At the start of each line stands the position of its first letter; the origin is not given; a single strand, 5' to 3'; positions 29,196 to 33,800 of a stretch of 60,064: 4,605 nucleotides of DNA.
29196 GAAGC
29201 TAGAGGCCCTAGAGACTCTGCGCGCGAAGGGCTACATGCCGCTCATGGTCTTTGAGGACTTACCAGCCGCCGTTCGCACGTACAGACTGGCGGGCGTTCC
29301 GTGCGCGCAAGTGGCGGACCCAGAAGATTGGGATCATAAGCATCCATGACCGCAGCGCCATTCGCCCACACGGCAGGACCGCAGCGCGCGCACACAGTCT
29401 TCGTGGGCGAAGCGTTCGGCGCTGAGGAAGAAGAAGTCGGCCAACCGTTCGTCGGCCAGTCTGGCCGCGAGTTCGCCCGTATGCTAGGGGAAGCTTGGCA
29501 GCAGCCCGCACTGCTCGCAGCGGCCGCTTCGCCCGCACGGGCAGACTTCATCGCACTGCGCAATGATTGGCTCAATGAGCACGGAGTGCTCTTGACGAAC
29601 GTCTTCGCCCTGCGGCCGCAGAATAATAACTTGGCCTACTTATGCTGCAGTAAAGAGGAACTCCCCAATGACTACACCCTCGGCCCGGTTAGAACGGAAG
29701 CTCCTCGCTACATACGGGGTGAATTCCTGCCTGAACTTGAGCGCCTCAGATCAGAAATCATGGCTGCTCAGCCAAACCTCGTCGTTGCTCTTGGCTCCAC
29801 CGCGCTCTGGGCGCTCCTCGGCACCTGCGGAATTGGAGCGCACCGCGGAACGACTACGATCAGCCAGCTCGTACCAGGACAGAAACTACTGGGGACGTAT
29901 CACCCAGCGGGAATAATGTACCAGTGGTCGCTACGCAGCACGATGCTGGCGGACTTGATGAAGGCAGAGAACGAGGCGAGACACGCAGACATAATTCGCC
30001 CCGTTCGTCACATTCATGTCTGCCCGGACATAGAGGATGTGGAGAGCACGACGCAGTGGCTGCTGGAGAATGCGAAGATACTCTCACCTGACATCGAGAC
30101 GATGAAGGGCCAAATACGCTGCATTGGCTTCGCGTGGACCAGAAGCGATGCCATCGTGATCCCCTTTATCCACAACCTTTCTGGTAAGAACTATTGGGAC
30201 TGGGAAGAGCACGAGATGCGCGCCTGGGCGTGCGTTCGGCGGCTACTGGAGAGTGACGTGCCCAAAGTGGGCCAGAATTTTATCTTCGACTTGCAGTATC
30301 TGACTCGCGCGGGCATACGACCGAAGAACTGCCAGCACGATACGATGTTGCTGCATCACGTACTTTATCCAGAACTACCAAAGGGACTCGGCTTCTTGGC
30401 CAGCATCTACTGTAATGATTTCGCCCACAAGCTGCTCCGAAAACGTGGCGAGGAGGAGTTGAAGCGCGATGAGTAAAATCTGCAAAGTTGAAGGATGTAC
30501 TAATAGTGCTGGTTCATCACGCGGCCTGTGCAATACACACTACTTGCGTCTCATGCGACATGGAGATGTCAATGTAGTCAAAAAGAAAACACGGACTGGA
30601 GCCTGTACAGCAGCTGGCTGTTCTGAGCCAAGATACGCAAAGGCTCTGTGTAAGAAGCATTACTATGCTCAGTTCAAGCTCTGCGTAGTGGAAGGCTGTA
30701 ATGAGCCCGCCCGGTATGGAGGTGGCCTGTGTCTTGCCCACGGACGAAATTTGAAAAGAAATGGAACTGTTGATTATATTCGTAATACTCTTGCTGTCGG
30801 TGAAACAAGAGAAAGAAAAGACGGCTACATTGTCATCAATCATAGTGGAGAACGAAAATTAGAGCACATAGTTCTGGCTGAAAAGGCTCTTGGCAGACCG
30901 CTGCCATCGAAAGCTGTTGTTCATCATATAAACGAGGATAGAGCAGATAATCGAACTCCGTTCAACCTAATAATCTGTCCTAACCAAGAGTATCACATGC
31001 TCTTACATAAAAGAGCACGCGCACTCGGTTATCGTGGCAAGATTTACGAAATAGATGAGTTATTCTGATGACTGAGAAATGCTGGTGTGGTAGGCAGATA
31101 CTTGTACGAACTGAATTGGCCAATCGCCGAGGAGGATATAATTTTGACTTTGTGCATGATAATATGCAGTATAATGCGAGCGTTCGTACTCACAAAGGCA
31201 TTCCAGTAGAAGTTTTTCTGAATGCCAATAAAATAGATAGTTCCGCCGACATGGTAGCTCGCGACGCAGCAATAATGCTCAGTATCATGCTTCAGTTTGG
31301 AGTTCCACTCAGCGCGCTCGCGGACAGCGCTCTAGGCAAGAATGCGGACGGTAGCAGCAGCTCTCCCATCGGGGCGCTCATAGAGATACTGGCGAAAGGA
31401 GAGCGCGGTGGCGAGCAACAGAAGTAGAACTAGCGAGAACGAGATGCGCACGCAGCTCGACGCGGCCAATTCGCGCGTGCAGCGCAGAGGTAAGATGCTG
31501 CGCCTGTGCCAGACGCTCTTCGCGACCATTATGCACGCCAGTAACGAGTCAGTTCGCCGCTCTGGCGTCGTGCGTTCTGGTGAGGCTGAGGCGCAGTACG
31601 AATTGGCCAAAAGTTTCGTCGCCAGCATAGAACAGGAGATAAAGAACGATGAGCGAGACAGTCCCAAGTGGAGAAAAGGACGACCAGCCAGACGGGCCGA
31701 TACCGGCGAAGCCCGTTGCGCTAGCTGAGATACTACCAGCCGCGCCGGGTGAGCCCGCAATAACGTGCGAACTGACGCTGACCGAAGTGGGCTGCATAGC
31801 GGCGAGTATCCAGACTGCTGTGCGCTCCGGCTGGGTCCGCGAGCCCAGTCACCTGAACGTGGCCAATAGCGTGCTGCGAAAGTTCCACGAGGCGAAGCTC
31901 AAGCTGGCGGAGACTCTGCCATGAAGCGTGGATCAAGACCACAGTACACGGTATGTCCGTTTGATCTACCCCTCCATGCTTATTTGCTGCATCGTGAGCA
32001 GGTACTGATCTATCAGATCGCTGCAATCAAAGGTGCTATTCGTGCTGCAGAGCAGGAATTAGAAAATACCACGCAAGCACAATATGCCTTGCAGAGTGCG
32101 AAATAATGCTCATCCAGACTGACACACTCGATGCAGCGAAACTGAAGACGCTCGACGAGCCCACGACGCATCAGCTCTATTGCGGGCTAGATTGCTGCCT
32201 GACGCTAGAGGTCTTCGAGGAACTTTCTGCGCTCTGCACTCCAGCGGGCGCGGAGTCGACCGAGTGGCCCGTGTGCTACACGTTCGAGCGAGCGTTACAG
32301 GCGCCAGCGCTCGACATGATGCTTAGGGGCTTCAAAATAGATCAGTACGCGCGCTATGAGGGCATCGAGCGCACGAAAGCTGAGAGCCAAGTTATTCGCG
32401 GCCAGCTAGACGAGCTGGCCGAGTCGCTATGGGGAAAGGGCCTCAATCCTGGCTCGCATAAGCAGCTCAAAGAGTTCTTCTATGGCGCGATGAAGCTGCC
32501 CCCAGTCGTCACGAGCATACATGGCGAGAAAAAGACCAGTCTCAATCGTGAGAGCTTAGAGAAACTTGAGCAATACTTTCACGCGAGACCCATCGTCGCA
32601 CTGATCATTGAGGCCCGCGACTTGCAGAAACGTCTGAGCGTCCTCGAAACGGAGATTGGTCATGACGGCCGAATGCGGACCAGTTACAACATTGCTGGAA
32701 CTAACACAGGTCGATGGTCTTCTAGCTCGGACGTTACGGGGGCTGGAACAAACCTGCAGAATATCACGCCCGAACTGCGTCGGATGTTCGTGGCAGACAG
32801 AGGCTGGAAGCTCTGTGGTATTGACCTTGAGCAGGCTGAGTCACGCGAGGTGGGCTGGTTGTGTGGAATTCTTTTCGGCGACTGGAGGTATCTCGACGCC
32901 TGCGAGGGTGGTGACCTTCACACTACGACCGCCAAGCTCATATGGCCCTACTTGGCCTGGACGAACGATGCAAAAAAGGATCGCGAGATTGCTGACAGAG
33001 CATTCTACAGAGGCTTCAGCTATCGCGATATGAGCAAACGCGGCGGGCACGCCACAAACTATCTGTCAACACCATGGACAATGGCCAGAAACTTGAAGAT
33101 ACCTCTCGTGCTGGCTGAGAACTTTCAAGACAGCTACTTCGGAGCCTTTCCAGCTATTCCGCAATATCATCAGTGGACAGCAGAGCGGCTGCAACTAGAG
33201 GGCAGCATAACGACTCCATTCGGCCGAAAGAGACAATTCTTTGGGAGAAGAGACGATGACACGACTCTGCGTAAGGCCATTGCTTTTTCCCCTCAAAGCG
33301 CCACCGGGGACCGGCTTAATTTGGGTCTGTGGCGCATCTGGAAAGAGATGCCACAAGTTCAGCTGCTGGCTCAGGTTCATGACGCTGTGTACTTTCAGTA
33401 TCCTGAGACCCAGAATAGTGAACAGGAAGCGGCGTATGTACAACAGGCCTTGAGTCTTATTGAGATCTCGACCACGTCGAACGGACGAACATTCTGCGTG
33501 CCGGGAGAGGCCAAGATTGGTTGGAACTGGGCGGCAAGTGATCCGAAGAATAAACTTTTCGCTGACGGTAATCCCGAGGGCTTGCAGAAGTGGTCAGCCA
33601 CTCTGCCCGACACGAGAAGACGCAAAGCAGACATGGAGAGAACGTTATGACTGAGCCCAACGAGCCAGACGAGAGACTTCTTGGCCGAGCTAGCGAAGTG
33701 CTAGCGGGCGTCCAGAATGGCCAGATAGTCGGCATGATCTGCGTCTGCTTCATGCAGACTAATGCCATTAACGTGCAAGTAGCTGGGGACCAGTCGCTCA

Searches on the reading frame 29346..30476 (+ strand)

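Call 74: search_protein_families(library=pfam, proteins=[window:29346-30476:+], max_evalue=0.001)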
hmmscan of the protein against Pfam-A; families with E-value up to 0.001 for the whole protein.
window:29346-30476:+ (376 aa): 2 families
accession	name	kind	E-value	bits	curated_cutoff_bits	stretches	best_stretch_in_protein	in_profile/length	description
PF03167.25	UDG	-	3.1e-19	69.9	24.3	1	11-198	4-129/141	Uracil DNA glycosylase superfamily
PF01612.26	DNA_pol_A_exo1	-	2.5e-08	34.4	23.6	1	240-360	17-131/173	3'-5' exonuclease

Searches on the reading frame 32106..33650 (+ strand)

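Call 74: search_protein_families(library=pfam, proteins=[window:32106-33650:+], max_evalue=0.001)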
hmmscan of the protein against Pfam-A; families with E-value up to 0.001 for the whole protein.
window:32106-33650:+ (514 aa): 1 family
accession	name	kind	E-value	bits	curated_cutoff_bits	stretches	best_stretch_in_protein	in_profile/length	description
PF00476.26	DNA_pol_A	-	1.4e-34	120.2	34.3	1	92-449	9-357/381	DNA polymerase family A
